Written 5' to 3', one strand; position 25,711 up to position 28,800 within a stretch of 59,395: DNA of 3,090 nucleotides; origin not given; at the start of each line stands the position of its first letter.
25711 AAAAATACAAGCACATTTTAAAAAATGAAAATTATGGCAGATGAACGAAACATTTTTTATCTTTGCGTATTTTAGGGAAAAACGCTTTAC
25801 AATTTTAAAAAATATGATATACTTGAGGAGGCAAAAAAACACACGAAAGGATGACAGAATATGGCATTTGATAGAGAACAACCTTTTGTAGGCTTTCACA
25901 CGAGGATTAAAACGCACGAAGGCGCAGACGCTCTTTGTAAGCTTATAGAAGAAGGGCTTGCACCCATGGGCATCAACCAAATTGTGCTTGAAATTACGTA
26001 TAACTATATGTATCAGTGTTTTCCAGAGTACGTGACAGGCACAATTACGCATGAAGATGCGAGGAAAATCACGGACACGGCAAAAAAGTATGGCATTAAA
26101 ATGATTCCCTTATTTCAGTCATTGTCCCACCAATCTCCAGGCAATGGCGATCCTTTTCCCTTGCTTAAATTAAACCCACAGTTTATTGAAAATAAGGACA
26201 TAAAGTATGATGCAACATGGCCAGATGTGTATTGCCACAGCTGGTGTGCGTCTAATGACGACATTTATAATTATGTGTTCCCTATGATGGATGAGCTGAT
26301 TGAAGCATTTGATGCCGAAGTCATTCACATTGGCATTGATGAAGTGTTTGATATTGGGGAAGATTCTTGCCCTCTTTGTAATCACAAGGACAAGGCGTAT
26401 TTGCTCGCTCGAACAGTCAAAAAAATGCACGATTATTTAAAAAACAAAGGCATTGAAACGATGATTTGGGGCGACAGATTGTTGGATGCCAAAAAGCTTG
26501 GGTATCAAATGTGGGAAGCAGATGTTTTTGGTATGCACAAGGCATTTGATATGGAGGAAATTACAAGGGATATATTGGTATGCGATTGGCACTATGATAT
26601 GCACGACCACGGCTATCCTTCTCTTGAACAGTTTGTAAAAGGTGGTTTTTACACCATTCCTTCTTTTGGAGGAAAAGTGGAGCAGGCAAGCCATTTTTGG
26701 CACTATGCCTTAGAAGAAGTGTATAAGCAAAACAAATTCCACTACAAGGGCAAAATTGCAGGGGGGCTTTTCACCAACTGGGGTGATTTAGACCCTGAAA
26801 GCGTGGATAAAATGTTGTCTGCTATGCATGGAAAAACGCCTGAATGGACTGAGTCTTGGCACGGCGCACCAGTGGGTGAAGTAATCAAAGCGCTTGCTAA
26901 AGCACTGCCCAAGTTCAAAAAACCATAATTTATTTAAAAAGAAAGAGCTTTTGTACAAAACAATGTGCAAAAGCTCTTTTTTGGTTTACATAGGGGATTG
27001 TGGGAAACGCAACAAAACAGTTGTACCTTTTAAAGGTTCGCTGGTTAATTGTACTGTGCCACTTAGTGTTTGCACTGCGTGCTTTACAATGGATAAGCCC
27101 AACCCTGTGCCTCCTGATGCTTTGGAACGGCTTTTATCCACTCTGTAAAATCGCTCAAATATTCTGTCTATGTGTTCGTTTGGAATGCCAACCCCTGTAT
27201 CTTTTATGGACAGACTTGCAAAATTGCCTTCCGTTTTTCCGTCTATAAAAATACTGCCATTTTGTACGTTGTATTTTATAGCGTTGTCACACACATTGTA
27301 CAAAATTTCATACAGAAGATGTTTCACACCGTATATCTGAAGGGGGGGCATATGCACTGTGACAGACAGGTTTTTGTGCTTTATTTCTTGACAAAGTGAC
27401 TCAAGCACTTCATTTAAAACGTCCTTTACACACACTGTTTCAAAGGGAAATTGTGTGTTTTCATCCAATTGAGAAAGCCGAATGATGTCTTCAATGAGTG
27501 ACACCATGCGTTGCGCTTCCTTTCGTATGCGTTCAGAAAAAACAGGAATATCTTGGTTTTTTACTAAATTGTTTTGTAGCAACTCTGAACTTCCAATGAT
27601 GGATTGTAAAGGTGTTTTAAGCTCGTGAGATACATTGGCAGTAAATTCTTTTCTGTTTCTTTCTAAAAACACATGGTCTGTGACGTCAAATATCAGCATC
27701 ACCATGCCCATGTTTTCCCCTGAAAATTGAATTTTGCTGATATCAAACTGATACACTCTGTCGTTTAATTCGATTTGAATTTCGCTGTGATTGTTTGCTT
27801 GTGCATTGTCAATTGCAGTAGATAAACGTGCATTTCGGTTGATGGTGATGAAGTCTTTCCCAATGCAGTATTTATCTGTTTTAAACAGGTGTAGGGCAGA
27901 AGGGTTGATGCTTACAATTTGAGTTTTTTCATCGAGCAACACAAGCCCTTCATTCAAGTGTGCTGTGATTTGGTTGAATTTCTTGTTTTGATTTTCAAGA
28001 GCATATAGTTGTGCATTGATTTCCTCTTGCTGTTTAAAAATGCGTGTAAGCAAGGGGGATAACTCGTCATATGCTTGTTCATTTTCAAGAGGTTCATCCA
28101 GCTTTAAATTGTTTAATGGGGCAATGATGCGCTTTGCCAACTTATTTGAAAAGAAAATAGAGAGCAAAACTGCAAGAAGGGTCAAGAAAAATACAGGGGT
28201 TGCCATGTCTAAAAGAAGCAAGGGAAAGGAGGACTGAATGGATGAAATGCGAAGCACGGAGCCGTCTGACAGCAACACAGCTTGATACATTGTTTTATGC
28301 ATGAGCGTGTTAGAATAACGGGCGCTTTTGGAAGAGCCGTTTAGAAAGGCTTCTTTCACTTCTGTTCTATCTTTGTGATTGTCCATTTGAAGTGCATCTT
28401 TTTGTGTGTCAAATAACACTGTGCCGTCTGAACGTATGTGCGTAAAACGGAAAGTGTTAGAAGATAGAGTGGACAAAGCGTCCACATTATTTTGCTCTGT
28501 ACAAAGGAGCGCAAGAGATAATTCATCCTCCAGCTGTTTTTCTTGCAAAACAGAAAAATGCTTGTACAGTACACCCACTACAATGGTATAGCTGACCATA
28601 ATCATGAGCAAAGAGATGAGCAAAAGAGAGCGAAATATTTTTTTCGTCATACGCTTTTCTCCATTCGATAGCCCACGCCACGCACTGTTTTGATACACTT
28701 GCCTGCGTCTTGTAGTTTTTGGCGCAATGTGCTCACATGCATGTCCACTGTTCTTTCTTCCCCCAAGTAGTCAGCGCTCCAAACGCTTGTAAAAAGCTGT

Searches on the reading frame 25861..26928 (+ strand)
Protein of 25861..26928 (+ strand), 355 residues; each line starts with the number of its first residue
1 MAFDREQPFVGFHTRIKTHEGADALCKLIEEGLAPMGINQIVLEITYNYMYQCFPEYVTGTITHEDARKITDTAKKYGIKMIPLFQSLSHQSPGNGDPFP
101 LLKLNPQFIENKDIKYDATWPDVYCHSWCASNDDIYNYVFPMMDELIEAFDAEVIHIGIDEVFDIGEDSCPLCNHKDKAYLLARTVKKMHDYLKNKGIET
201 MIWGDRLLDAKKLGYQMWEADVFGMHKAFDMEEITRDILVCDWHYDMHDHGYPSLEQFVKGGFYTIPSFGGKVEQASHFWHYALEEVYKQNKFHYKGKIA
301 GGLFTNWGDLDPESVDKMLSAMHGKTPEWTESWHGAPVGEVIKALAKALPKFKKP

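Call 3: search_protein_families(library=pfam, proteins=[window:25861-26928:+], max_evalue=0.01)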
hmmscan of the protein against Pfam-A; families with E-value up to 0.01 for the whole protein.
window:25861-26928:+ (355 aa): 1 family
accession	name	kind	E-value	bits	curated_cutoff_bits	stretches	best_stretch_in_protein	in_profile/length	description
PF00728.28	Glyco_hydro_20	-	2.3e-13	50.7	22.3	1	56-242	69-261/348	Glycosyl hydrolase family 20, catalytic domain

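Call 4: search_protein_families(library=phrogs, proteins=[window:25861-26928:+], max_evalue=0.001)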
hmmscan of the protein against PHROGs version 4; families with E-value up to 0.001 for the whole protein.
window:25861-26928:+ (355 aa): 0 families

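Call 14: search_protein_families(library=ncbifam, proteins=[window:25861-26928:+], max_evalue=0.01)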
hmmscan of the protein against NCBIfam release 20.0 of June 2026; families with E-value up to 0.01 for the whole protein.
window:25861-26928:+ (355 aa): 0 families

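Call 37: find_related_loci(query=window:25861-26928:+, collection=metagenome_contigs, flank=10000)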
Query window:25861-26928:+ (355 aa) in metagenome_contigs; peptide patterns used: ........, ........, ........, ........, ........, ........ (x = any residue, [..] = any of these).
33 stretches matched a pattern, but none encodes a relative of the query by tblastn (E <= 1e-3).

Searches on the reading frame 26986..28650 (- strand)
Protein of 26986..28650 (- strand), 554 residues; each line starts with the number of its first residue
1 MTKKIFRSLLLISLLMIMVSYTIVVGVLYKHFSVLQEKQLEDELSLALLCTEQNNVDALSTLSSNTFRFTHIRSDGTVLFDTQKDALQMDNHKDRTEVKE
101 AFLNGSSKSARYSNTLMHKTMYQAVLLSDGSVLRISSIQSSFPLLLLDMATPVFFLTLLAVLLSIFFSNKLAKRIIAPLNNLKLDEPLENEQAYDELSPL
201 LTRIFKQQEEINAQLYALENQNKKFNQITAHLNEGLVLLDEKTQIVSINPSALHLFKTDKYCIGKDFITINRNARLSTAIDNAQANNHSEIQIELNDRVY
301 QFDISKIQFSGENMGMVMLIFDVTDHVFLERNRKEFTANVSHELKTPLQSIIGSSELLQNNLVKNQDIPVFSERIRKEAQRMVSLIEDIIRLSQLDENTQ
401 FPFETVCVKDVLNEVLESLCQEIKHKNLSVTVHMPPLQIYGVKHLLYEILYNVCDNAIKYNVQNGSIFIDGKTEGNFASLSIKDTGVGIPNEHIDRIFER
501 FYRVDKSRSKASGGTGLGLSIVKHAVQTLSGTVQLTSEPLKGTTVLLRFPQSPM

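Call 39: find_homologous_proteins(query=window:26986-28650:-, max_evalue=1e-50)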
Query window:26986-28650:- (554 aa): 8000 proteins with E <= 1e-50 among 8000 candidates; the best 120 are listed.
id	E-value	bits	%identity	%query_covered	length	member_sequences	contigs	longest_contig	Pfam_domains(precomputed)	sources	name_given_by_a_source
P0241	0.0e+0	1202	100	100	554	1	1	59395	PF02518.32,PF00512.32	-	-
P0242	1.3e-178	613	52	99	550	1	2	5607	PF02518.32,PF00512.32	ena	-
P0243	1.6e-177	609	53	99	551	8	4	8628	PF08448.17,PF02518.32,PF00512.32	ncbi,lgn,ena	-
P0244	2.9e-176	605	53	99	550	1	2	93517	PF08448.17,PF02518.32,PF00512.32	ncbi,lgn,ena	-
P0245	6.0e-176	604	53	100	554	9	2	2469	PF13188.14,PF02518.32,PF00512.32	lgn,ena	-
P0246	9.7e-176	603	53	99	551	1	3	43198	PF13596.13,PF13188.14,PF08448.17,PF02518.32,PF00512.32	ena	-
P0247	5.6e-175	601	52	99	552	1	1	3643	PF08448.17,PF02518.32,PF00512.32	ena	-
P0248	1.8e-174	599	51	99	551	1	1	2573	PF13581.13,PF08448.17,PF02518.32,PF00512.32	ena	-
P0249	2.3e-174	599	52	100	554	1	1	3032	PF13596.13,PF16736.12,PF02518.32,PF00512.32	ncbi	-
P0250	2.3e-174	599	51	99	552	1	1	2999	PF08448.17,PF02518.32,PF00512.32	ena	-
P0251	2.7e-174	599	51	99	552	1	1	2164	PF08448.17,PF02518.32,PF00512.32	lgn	-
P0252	5.4e-174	598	51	99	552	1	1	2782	PF08448.17,PF02518.32,PF00512.32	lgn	-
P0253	6.7e-174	597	52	99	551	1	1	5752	PF02518.32,PF00512.32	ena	-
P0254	7.2e-174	597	51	99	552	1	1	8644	PF08448.17,PF02518.32,PF00512.32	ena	-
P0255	2.9e-173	595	51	99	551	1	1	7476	PF08448.17,PF02518.32,PF00512.32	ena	-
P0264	1.0e-172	594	52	99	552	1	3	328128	PF02518.32,PF00512.32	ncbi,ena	-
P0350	2.7e-171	589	52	99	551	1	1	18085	PF02518.32,PF00512.32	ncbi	-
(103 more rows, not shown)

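Call 40: find_encoding_contigs(protein=P0244, flank=10000, max_places=1)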
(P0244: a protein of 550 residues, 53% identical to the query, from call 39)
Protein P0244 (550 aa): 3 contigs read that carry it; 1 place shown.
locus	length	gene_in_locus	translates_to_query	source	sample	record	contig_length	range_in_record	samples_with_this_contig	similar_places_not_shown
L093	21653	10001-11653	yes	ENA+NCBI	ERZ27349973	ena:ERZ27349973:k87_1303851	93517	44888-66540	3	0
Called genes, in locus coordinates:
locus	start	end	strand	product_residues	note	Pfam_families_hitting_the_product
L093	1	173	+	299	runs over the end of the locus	PF02653:BPD_transp_2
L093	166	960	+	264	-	PF00005:ABC_tran, PF02463:SMC_N (weak)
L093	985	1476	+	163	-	-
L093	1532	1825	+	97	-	-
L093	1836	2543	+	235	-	PF00899:ThiF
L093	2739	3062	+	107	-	PF00085:Thioredoxin, PF13098:Thioredoxin_2, PF13905:Thioredoxin_8 (faint)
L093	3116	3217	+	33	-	-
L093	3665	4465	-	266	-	-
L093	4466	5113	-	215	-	-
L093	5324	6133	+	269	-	PF12849:PBP_like_2, PF13531:SBP_bac_11, PF03466:LysR_substrate (faint), PF12727:PBP_like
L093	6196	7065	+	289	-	PF00528:BPD_transp_1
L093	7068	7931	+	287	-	PF00528:BPD_transp_1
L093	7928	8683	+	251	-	PF00005:ABC_tran, PF02463:SMC_N (weak), PF13175:AAA_15 (weak), PF13304:AAA_21 (weak)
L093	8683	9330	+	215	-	PF01895:PhoU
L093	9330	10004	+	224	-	PF00072:Response_reg, PF00486:Trans_reg_C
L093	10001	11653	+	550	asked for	PF08448:PAS_4 (faint), PF00512:HisKA, PF02518:HATPase_c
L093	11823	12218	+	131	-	PF00581:Rhodanese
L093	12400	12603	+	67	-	-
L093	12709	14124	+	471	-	PF03600:CitMHS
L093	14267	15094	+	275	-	PF04294:VanW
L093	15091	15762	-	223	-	PF01726:LexA_DNA_bind, PF00717:Peptidase_S24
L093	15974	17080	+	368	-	PF07833:Cu_amine_oxidN1, PF01832:Glucosaminidase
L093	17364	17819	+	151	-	PF03073:TspO_MBR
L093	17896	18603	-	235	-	PF05949:DUF881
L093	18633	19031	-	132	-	PF06947:DUF1290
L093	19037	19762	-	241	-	PF05949:DUF881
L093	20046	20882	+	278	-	PF19293:CdaA_N (weak), PF02457:DAC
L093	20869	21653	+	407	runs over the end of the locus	PF07949:YbbR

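Call 41: find_encoding_contigs(protein=P0264, flank=10000, max_places=1)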
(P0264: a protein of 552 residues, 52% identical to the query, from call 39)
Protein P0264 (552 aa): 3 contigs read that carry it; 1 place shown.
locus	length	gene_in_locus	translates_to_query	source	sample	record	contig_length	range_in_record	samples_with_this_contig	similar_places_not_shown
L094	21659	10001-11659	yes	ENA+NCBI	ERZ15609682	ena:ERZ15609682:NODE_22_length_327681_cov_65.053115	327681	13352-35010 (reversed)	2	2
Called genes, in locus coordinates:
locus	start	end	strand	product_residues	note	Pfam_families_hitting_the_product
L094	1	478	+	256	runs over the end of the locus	-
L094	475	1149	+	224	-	-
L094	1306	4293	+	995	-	PF00005:ABC_tran, PF02463:SMC_N (faint), PF02687:FtsX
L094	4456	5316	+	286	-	PF12849:PBP_like_2, PF03466:LysR_substrate (faint), PF13531:SBP_bac_11, PF12727:PBP_like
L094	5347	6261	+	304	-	PF00528:BPD_transp_1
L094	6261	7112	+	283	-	PF00528:BPD_transp_1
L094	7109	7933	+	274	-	PF08543:Phos_pyr_kin, PF00294:PfkB (faint)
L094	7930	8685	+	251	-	PF00005:ABC_tran, PF02463:SMC_N (faint), PF13304:AAA_21 (weak)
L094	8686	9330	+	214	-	PF01895:PhoU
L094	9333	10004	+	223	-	PF00072:Response_reg, PF00486:Trans_reg_C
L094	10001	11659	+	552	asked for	PF00512:HisKA, PF02518:HATPase_c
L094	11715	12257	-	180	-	PF00210:Ferritin (weak), PF02915:Rubrerythrin, PF21349:RUBY_RBDX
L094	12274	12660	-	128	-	PF01475:FUR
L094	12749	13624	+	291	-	PF16924:DpaA_N, PF02826:2-Hacid_dh_C (weak)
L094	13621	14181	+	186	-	PF02441:Flavoprotein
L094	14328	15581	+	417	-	-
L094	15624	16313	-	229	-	-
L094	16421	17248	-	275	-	PF01381:HTH_3, PF13560:HTH_31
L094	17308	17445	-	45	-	-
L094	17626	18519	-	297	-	PF00126:HTH_1, PF03466:LysR_substrate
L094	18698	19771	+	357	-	PF01118:Semialdhyde_dh, PF22698:Semialdhyde_dhC_1, PF02774:Semialdhyde_dhC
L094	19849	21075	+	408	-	PF01960:ArgJ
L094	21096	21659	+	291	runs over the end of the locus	PF00696:AA_kinase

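Call 49: list_cluster_members(proteins=[P0244, P0264, P0243, P0249, P0350])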
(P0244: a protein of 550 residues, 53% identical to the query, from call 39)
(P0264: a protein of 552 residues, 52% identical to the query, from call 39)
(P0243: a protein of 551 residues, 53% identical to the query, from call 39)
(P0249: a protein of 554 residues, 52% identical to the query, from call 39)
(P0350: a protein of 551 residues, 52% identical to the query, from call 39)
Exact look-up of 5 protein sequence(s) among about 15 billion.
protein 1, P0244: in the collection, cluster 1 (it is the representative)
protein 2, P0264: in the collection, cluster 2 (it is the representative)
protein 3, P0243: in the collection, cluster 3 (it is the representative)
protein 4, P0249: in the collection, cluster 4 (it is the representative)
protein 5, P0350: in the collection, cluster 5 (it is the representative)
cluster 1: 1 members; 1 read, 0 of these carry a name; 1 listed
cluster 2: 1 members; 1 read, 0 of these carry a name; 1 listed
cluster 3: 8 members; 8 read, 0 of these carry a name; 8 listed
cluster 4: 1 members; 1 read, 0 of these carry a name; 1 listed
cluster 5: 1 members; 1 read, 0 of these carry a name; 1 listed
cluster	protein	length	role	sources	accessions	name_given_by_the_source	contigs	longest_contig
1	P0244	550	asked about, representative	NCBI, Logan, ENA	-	-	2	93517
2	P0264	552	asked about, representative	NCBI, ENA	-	-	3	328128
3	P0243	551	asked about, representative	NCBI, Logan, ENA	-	-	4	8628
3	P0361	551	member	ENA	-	-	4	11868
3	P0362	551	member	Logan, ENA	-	-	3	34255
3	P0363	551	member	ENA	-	-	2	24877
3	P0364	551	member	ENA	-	-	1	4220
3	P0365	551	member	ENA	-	-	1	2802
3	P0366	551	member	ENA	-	-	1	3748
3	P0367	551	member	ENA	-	-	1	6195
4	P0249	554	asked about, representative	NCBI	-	-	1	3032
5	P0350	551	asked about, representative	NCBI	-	-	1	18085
